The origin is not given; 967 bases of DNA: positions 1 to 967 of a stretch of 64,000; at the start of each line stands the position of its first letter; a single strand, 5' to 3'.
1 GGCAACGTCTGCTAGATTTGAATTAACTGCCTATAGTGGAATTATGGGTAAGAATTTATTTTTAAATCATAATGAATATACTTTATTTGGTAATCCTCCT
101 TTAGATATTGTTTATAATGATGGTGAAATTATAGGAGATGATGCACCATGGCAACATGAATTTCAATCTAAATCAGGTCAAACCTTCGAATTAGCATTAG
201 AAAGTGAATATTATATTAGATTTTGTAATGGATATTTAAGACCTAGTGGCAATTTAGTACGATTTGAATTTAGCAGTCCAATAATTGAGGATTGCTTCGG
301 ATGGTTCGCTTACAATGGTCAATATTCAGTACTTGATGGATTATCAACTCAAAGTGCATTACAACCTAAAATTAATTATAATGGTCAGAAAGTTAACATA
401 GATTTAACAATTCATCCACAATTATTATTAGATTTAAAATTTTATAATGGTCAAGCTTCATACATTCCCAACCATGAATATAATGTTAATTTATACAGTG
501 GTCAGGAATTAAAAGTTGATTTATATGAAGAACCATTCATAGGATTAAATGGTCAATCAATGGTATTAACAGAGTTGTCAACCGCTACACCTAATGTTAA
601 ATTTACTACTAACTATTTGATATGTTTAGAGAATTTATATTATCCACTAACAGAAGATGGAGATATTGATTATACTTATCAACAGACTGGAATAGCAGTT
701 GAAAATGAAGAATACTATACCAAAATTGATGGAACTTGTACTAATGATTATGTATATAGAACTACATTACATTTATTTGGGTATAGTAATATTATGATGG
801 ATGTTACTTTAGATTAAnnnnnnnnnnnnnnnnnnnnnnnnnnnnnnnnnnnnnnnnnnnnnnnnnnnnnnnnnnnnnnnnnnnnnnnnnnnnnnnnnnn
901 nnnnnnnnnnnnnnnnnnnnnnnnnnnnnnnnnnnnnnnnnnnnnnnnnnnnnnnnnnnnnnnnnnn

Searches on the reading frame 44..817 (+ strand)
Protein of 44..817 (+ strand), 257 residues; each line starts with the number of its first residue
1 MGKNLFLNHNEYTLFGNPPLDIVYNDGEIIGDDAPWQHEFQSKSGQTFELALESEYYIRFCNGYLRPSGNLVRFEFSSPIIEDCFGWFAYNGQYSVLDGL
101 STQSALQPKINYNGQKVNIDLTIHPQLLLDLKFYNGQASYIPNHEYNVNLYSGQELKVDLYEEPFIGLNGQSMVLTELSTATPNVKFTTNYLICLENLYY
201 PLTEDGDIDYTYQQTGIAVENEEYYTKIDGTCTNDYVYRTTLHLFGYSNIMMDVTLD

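Call 78: find_encoding_contigs(protein=window:44-817:+, flank=10000, max_places=2)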
Protein window:44-817:+ (257 aa): no gene with exactly this product is on record in the collection.
